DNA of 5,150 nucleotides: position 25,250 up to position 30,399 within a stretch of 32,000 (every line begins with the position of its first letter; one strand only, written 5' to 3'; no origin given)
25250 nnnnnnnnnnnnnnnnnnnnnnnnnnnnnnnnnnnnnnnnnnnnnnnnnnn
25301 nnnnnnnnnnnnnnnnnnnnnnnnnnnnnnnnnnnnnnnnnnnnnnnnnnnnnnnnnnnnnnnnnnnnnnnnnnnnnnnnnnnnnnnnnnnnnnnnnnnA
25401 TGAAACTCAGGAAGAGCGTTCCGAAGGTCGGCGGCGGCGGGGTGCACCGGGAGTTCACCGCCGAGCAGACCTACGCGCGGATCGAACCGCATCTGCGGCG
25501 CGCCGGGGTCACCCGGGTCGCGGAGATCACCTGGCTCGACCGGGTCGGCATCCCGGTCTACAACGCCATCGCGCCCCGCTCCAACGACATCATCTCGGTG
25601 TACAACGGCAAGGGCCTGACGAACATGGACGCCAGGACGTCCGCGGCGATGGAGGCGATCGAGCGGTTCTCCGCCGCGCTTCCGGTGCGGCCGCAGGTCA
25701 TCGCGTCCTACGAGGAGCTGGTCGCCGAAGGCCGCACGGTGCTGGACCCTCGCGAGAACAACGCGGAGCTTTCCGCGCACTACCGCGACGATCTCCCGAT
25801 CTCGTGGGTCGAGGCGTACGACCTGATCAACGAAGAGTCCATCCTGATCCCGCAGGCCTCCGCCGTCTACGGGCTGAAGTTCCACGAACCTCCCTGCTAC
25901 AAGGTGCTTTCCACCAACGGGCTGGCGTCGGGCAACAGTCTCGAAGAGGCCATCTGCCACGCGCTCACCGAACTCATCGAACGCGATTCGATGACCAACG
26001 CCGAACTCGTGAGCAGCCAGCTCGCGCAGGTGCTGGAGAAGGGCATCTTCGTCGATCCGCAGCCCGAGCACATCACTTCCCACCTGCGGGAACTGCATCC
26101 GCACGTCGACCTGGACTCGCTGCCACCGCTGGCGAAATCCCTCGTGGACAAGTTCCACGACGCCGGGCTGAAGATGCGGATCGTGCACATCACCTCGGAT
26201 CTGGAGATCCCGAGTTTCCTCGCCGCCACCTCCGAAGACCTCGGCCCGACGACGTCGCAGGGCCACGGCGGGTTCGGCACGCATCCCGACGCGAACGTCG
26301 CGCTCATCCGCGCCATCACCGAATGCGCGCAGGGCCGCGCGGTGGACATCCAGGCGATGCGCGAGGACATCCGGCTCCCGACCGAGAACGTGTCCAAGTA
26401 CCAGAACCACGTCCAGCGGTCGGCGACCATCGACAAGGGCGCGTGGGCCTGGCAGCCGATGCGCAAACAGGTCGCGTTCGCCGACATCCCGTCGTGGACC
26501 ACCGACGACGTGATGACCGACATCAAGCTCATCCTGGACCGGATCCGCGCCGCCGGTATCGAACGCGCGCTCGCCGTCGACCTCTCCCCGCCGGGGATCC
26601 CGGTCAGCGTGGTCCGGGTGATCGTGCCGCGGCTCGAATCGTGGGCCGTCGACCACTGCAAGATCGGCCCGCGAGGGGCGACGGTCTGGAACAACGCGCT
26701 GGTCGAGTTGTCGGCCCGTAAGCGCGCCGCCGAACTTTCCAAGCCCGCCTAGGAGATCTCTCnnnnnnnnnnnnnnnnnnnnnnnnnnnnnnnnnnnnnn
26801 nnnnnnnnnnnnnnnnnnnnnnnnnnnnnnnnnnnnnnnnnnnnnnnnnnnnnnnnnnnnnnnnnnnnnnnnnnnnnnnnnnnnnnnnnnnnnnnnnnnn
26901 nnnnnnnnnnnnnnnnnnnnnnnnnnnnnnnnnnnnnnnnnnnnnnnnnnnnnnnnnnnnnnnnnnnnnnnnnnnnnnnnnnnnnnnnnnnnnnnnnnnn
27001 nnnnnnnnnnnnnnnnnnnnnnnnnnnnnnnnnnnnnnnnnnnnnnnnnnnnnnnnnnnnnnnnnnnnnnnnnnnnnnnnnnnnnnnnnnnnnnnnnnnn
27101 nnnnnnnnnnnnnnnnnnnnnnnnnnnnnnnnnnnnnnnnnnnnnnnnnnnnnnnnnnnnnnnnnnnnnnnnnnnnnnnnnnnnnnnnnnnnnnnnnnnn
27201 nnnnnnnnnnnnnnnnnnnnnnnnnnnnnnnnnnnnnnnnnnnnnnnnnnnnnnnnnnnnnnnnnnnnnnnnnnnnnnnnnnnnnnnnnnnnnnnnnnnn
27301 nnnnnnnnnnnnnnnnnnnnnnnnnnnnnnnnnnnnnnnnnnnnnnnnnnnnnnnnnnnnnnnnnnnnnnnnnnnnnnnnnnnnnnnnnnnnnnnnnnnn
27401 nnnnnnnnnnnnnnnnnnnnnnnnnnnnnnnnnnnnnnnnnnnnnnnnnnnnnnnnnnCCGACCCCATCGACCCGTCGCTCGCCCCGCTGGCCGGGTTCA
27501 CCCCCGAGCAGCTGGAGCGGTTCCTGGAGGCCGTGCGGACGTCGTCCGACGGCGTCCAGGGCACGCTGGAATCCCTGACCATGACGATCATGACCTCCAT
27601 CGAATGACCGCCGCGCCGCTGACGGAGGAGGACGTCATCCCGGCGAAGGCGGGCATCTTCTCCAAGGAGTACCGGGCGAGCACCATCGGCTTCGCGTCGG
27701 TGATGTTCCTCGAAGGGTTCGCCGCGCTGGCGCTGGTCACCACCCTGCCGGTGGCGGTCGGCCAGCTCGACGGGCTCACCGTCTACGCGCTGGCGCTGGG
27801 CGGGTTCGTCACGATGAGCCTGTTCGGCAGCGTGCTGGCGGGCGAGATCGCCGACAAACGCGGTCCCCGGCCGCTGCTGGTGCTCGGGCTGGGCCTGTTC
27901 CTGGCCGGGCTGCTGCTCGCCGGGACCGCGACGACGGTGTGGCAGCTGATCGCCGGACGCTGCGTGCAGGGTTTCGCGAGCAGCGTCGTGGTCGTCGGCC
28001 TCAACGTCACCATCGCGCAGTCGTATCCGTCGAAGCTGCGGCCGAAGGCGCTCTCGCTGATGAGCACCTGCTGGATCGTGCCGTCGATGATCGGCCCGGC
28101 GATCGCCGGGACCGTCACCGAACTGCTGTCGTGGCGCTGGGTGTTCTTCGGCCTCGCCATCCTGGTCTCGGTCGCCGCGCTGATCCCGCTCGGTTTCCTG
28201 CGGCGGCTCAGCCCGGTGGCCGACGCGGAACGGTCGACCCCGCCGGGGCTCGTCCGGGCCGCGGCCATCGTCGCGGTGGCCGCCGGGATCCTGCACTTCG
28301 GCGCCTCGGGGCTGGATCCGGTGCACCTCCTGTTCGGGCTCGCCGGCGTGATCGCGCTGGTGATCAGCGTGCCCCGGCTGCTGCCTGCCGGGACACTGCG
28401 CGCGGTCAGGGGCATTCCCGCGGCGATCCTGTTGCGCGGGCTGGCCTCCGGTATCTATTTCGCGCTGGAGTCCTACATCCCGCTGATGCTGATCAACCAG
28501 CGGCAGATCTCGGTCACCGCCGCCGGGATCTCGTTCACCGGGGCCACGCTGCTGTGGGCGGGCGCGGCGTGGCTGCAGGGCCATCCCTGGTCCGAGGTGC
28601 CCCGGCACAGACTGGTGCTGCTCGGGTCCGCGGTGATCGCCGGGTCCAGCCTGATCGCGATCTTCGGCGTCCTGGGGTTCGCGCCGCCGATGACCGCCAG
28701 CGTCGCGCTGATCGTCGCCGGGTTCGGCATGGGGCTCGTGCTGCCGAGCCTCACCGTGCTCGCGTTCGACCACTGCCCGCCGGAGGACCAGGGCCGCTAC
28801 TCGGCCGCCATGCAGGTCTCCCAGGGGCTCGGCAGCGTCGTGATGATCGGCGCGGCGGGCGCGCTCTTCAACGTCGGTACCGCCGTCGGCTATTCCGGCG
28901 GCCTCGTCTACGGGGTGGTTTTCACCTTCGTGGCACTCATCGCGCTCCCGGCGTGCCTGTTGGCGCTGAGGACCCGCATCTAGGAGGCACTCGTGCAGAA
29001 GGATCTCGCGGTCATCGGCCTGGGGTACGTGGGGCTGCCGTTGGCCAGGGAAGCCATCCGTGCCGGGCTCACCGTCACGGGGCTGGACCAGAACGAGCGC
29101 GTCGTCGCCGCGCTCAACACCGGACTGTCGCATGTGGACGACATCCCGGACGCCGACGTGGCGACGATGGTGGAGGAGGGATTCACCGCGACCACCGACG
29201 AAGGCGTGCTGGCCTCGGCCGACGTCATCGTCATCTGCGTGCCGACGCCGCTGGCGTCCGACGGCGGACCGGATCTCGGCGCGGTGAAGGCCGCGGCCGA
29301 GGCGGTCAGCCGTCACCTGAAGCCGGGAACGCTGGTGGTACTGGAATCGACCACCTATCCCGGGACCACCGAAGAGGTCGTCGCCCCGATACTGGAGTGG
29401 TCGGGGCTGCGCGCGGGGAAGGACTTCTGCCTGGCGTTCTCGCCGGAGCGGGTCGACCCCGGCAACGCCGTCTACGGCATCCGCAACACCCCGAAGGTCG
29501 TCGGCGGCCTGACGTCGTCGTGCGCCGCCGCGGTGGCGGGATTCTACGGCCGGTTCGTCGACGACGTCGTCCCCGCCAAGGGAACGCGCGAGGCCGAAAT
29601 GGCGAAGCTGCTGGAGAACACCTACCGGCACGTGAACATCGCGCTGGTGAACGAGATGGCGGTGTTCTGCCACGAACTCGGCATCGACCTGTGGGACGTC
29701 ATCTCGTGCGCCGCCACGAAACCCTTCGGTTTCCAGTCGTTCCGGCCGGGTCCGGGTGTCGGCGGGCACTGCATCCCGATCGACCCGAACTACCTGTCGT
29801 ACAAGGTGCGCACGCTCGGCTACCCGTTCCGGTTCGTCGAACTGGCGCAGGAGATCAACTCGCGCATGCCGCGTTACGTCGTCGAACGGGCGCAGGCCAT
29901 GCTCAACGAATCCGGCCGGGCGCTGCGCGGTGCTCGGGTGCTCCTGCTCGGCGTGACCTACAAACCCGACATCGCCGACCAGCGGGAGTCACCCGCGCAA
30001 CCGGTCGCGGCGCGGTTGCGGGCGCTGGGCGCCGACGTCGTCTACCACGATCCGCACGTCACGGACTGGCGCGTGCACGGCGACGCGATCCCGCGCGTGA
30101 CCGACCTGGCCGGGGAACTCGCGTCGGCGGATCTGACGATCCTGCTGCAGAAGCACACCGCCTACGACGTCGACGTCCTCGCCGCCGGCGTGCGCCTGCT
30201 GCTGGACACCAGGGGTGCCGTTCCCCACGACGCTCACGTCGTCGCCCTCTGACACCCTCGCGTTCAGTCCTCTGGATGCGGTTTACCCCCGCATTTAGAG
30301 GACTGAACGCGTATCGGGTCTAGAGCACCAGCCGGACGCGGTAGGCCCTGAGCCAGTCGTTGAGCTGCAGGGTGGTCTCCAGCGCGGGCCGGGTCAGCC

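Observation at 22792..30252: Seven-gene, translationally coupled YcaO-TfuA operon with three sugar-handling enzymes: architecture unlike described thioamide RiPP clusters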

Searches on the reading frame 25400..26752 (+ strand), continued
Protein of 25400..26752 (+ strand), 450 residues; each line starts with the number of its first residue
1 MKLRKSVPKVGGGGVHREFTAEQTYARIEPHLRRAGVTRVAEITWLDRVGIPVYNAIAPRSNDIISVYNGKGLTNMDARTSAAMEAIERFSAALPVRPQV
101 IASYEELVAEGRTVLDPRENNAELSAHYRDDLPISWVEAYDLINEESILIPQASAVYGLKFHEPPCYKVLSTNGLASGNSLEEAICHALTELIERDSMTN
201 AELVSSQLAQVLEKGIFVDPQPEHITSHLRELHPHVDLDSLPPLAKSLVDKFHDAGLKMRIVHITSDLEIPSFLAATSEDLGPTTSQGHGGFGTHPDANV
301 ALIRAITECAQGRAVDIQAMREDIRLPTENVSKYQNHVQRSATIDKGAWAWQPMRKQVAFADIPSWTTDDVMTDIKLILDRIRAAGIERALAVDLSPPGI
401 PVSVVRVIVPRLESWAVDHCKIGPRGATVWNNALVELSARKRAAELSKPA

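Call 78: search_protein_families(library=pfam, proteins=[L006:12251-12667:+, L006:12670-13227:-, L006:13188-14444:-, L006:14482-14991:-, L006:14997-15671:-, L006:16295-17887:+, L007:12325-12735:+, L007:12739-13311:-, L007:13332-14591:+, L007:14827-15720:-], max_evalue=0.001)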
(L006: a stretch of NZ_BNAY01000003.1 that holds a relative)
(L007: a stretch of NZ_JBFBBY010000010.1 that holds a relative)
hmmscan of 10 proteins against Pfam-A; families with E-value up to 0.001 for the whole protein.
L006:12251-12667:+ (138 aa): 2 families
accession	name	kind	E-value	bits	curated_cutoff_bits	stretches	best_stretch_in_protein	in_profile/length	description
PF00903.31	Glyoxalase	-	1.7e-18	67.6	20.6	1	13-133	7-120/121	Glyoxalase/Bleomycin resistance protein/Dioxygenase superfamily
PF18029.7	Glyoxalase_6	-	0.00035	21.6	23.6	1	16-133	7-104/106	Glyoxalase-like domain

L006:12670-13227:- (185 aa): 6 families
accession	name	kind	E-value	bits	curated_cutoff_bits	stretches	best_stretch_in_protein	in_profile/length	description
PF07883.17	Cupin_2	-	1.4e-16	60.4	27.2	1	103-170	3-69/70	Cupin domain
PF01381.28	HTH_3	-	4.5e-15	55.9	23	1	18-72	1-55/55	Helix-turn-helix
PF13560.12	HTH_31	-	5.2e-12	46.3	27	1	15-71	3-60/64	Helix-turn-helix domain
PF13413.12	HTH_25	-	1.8e-06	28.1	24.6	1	17-50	1-34/62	Helix-turn-helix domain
PF13443.12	HTH_26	-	2e-06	28.4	22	1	17-73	1-58/63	Cro/C1-type HTH DNA-binding domain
PF12844.13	HTH_19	-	4.3e-06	27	30.2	1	17-56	3-42/64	Helix-turn-helix domain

L006:13188-14444:- (418 aa): 0 families

L006:14482-14991:- (169 aa): 0 families

L006:14997-15671:- (224 aa): 0 families

L006:16295-17887:+ (530 aa): 1 family
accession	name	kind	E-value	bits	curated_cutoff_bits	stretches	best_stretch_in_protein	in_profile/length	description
PF07690.21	MFS_1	-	6.3e-19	68.5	33.4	1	134-466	5-316/347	Major Facilitator Superfamily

L007:12325-12735:+ (136 aa): 2 families
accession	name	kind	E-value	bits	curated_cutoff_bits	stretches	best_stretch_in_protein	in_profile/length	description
PF00903.31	Glyoxalase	-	1.1e-17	65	20.6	1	10-131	7-120/121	Glyoxalase/Bleomycin resistance protein/Dioxygenase superfamily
PF18029.7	Glyoxalase_6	-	2.2e-06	28.7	23.6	1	13-131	7-104/106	Glyoxalase-like domain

L007:12739-13311:- (190 aa): 7 families
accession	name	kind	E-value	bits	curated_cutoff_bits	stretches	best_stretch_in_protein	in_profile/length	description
PF07883.17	Cupin_2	-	1.5e-15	57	27.2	1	108-175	3-69/70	Cupin domain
PF01381.28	HTH_3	-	1.2e-12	48.1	23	1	23-77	1-55/55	Helix-turn-helix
PF13560.12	HTH_31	-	2.8e-10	40.8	27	1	20-76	3-60/64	Helix-turn-helix domain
PF13413.12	HTH_25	-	8.1e-06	26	24.6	1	22-54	1-33/62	Helix-turn-helix domain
PF13443.12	HTH_26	-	1.1e-05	26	22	1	22-78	1-58/63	Cro/C1-type HTH DNA-binding domain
PF12844.13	HTH_19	-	0.00011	22.5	30.2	1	22-59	3-40/64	Helix-turn-helix domain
PF02311.25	AraC_binding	-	0.00063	19.9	21.1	0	117-169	16-68/135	AraC-like ligand binding domain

L007:13332-14591:+ (419 aa): 2 families
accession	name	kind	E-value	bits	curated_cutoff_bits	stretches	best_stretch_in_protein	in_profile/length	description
PF07690.21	MFS_1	-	8.6e-37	127.3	33.4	1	26-357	1-347/347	Major Facilitator Superfamily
PF06779.20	MFS_4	-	4.9e-10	39.7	26.3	1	30-387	2-362/364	Uncharacterised MFS-type transporter YbfB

L007:14827-15720:- (297 aa): 2 families
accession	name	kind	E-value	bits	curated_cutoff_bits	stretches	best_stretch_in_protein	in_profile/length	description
PF14200.12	RicinB_lectin_2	-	7.2e-23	81.5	25.6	2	151-231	15-88/89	Ricin-type beta-trefoil lectin domain-like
PF00652.28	Ricin_B_lectin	-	1.7e-12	48.1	29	1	151-289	3-126/126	Ricin-type beta-trefoil lectin domain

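Call 82: search_protein_families(library=ncbifam, proteins=[L013:13910-14614:+], max_evalue=0.00001)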
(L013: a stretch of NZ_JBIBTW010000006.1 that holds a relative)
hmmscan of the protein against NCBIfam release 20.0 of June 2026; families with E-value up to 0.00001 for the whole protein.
L013:13910-14614:+ (234 aa): 0 families

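Call 97: search_protein_families(library=pfam, proteins=[L007:7447-8865:-, L007:6346-7437:-, L007:7573-8310:+, L007:6373-7389:+], max_evalue=0.001)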
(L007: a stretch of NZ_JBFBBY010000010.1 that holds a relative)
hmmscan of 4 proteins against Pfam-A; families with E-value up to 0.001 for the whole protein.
L007:7447-8865:- (472 aa): 0 families

L007:6346-7437:- (363 aa): 2 families
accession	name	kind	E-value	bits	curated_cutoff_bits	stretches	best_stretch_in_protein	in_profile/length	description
PF00005.33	ABC_tran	-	5.8e-30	105.1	25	1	51-195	1-137/137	ABC transporter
PF13304.12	AAA_21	-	1.3e-09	39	27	1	163-224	234-298/304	AAA domain, putative AbiEii toxin, Type IV TA system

L007:7573-8310:+ (245 aa): 9 families
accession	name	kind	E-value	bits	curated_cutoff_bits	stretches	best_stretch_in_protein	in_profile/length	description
PF13649.12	Methyltransf_25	-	6.5e-19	68.9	27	1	44-139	1-97/97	Methyltransferase domain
PF13489.12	Methyltransf_23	-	4.8e-18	65.9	27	1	35-221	19-163/164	Methyltransferase domain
PF08241.18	Methyltransf_11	-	1.1e-13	52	21.2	1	45-142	1-94/95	Methyltransferase domain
PF13847.12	Methyltransf_31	-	1.7e-13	50.9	27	1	41-147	4-113/145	Methyltransferase domain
PF08242.18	Methyltransf_12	-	9.9e-10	39.5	30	1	45-141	1-98/98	Methyltransferase domain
PF01209.24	Ubie_methyltran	-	1.2e-07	31.8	20.1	1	40-143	47-151/233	ubiE/COQ5 methyltransferase family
PF05175.20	MTS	-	2.1e-07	31.2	23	1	41-143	32-138/170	Methyltransferase small domain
PF03848.20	TehB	-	3.7e-05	23.7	20.4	1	42-143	32-133/193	Tellurite resistance protein TehB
PF01728.25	FtsJ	-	0.0001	22.8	24.1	1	38-98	19-77/181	FtsJ-like methyltransferase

L007:6373-7389:+ (338 aa): 0 families

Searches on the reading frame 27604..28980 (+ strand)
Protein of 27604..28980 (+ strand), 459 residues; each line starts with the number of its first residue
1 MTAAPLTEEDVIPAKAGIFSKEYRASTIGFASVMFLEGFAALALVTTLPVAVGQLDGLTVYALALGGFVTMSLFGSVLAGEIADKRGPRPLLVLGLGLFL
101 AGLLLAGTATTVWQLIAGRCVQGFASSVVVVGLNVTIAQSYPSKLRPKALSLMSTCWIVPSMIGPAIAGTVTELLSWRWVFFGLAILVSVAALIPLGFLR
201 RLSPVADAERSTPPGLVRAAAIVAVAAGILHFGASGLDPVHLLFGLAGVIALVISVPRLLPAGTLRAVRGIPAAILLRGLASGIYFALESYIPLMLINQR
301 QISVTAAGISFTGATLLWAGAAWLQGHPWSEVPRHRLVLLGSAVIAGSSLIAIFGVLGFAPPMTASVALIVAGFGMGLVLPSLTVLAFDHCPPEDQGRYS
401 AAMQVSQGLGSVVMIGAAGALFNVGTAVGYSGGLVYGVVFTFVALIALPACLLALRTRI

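Call 10: search_protein_families(library=pfam, proteins=[window:27604-28980:+], max_evalue=0.01)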
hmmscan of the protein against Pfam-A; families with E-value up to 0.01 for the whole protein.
window:27604-28980:+ (459 aa): 2 families
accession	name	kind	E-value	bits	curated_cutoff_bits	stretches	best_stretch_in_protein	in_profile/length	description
PF07690.21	MFS_1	-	9.2e-43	146.9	33.4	1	32-413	3-345/347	Major Facilitator Superfamily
PF00083.30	Sugar_tr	-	9.4e-09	35.1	22.3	1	66-199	53-191/452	Sugar (and other) transporter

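Call 11: search_protein_families(library=ncbifam, proteins=[window:27604-28980:+], max_evalue=0.01)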
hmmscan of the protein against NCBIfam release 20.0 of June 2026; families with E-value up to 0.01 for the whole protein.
window:27604-28980:+ (459 aa): 47 families (the best 25 are shown)
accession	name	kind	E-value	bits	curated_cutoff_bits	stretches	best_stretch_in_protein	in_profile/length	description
TIGR00880.1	2_A_01_02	superfamily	8.1e-20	71.4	131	1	68-194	7-133/141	multidrug resistance protein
TIGR00711.1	efflux_EmrB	subfamily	1.4e-15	57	230.2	1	99-199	77-177/485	DHA2 family efflux MFS transporter permease subunit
NF040895.2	MFS_effux_SdrM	equivalog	7.9e-15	54.9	550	1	68-439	49-419/441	multidrug efflux MFS transporter SdrM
TIGR00710.1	efflux_Bcr_CflA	subfamily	1.7e-12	47.5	200.9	1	63-194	44-175/385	Bcr/CflA family efflux MFS transporter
NF000095.1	tet_MFS_OtrB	exception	5.2e-12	45.1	999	1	29-194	30-200/563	oxytetracycline resistance efflux MFS transporter OtrB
NF008314.0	PRK11102.1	equivalog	1.1e-10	41.4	303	1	67-194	53-180/396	Bcr/CflA family multidrug efflux MFS transporter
NF033134.0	cmlA_floR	equivalog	1.1e-09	38.2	450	1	58-194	44-181/388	CmlA/FloR family chloramphenicol efflux MFS transporter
NF007782.0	PRK10473.1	subfamily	1.1e-09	37.9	417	1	77-210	56-189/394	MdtL family multidrug efflux MFS transporter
TIGR00895.1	2A0115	subfamily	1.2e-09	37.6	418.55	1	34-183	26-176/398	aromatic acid/H+ symport family MFS transporter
NF008654.0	PRK11652.1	equivalog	1.6e-09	37.2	479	1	77-200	62-185/397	multidrug efflux MFS transporter EmrD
TIGR00893.1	2A0114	subfamily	5.8e-09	35.4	395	1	65-199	35-169/399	D-galactonate transporter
NF011931.1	PRK15402.1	subfamily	1.9e-08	33.6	439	1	67-191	52-176/401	MdfA family multidrug efflux MFS transporter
NF012174.0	tet_MFS_A_B_C_D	equivalog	2.1e-08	33.4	475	1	59-202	40-181/382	Tet(A)/Tet(B)/Tet(C) family tetracycline efflux MFS transporter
NF012195.0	tet_MFS_H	exception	2.5e-08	33.4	840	1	54-201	36-181/392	tetracycline efflux MFS transporter Tet(H)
NF053813.1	MFS_TcaB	equivalog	5.6e-08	31.9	475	1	72-190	54-172/396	putative multidrug effflux MFS transporter TcaB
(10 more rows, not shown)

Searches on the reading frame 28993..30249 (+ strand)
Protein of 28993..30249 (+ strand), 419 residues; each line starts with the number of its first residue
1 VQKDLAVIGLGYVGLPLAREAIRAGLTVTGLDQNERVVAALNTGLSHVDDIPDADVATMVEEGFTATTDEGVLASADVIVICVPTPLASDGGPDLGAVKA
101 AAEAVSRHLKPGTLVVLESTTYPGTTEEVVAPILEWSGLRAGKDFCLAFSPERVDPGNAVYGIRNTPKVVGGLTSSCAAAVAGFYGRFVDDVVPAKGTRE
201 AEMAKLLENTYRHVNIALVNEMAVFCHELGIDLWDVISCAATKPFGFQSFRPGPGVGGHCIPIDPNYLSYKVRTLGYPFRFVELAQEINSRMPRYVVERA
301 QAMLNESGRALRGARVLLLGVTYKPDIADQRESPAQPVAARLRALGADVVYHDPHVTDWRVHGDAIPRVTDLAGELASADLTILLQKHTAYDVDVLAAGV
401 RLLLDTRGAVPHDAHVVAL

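Call 10: search_protein_families(library=pfam, proteins=[window:28993-30249:+], max_evalue=0.01)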
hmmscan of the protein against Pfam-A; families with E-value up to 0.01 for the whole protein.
window:28993-30249:+ (419 aa): 9 families
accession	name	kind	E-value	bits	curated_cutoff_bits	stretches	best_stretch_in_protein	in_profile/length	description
PF03721.20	UDPG_MGDP_dh_N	-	2.9e-41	141.5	27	1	5-181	3-183/187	UDP-glucose/GDP-mannose dehydrogenase family, NAD binding domain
PF00984.24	UDPG_MGDP_dh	-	2.9e-33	114.3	25.4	1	199-290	1-93/94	UDP-glucose/GDP-mannose dehydrogenase family, central domain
PF03720.21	UDPG_MGDP_dh_C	-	5.7e-17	62.4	30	1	317-408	1-99/103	UDP-glucose/GDP-mannose dehydrogenase family, UDP binding domain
PF03446.21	NAD_binding_2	-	1.5e-09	38.5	21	1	5-131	2-105/161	NAD binding domain of 6-phosphogluconate dehydrogenase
PF02826.25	2-Hacid_dh_C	-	6.7e-06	26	25.1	0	2-44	36-79/178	D-isomer specific 2-hydroxyacid dehydrogenase, NAD binding domain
PF03807.23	F420_oxidored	-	0.00037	21.5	21.6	1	5-86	2-70/94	NADP oxidoreductase coenzyme F420-dependent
PF01266.30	DAO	-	0.0014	18.7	27.9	1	4-37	1-34/353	FAD dependent oxidoreductase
PF01210.29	NAD_Gly3P_dh_N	-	0.0018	18.7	23.1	1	5-86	2-80/158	NAD-dependent glycerol-3-phosphate dehydrogenase N-terminus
PF07992.20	Pyr_redox_2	-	0.0094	15.8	26.1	0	2-68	142-210/291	Pyridine nucleotide-disulphide oxidoreductase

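Call 11: search_protein_families(library=ncbifam, proteins=[window:28993-30249:+], max_evalue=0.01)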
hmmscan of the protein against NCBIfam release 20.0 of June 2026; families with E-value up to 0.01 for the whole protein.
window:28993-30249:+ (419 aa): 15 families
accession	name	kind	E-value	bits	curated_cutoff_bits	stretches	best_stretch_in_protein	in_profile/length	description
TIGR03026.1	NDP-sugDHase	subfamily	6e-129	430.4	189.8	1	4-392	2-393/413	nucleotide sugar dehydrogenase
NF008286.0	PRK11064.1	equivalog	4.9e-76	256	459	1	4-408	5-417/420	UDP-N-acetyl-D-mannosamine dehydrogenase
NF040825.1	UDPMaNacDH_Arch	equivalog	3.5e-73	246.8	750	1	5-358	3-353/418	UDP-N-acetyl-D-mannosamine dehydrogenase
NF011729.0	PRK15182.1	equivalog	2.5e-58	197.9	592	1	5-358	9-359/425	Vi polysaccharide biosynthesis UDP-N-acetylglucosamine C-6 dehydrogenase TviB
NF041297.1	UDPGDh_AglM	equivalog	2.1e-55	188.4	670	1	5-358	3-361/429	UDP-glucose 6-dehydrogenase AglM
NF047673.2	TeichurnBiosyTuaD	equivalog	8.5e-40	137.2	700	1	3-387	2-386/439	UDP-glucose 6-dehydrogenase TuaD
NF011631.0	PRK15057.1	equivalog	1.2e-11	44.4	757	1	6-357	4-340/388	UDP-glucose 6-dehydrogenase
NF043037.1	ThreonDh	equivalog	3.5e-06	26.7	350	1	2-44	2-44/297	L-threonate dehydrogenase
TIGR01505.1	tartro_sem_red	equivalog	4e-05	23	340.75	1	5-130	2-104/291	2-hydroxy-3-oxopropionate reductase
NF000942.0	PRK00094.1-4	subfamily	0.00022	20.5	257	1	2-86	2-83/334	NAD(P)H-dependent glycerol-3-phosphate dehydrogenase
NF012005.0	PRK15461.1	equivalog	0.00027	20.2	348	0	4-43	3-42/298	sulfolactaldehyde 3-reductase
NF008592.0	PRK11559.1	equivalog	0.0005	19.4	397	0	1-43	1-43/296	2-hydroxy-3-oxopropionate reductase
TIGR01692.1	HIBADH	equivalog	0.00077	18.9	291.6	0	8-257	2-221/288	3-hydroxyisobutyrate dehydrogenase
TIGR03364.1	HpnW_proposed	hypoth_equivalog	0.0019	17.3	285.1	1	4-40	2-38/365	TIGR03364 family FAD-dependent oxidoreductase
TIGR00745.1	apbA_panE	subfamily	0.0092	15.3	141.35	0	6-83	3-76/305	2-dehydropantoate 2-reductase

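Call 81: search_solved_structures(query=window:28993-30249:+, max_evalue=1e-20)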
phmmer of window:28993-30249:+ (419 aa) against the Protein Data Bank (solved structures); distinct sequences matched with E-value up to 1e-20: 11.
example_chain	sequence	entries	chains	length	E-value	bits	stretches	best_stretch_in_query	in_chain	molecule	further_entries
3ojl_A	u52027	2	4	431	2.3e-61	211.2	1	5-371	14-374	Cap5O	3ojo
4r16_A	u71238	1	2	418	9e-60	205.9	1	5-370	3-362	418aa long hypothetical UDP-N-acetyl-D-mannosaminuronic acid dehydrogenase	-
3g79_A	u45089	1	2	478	1.4e-53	185.6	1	3-392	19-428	NDP-N-acetyl-D-galactosaminuronic acid dehydrogenase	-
4xr9_A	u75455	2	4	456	3.5e-50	174.3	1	6-355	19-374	CalS8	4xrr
3vtf_A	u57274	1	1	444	2.4e-40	142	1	4-377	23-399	UDP-glucose 6-dehydrogenase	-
4a7p_A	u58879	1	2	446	3.6e-32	115.1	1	5-357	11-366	UDP-GLUCOSE DEHYDROGENASE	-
3gg2_A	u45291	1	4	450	7.4e-31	110.7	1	1-380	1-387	Sugar dehydrogenase, UDP-glucose/GDP-mannose dehydrogenase family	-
1mfz_A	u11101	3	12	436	2.8e-28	102.2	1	5-413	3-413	GDP-mannose 6-dehydrogenase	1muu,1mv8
2y0e_A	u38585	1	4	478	1.9e-25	92.9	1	4-356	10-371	UDP-GLUCOSE DEHYDROGENASE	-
2y0d_A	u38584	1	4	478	3.3e-24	88.8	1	4-356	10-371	UDP-GLUCOSE DEHYDROGENASE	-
2y0c_A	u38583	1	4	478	3.4e-24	88.8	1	4-356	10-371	UDP-GLUCOSE DEHYDROGENASE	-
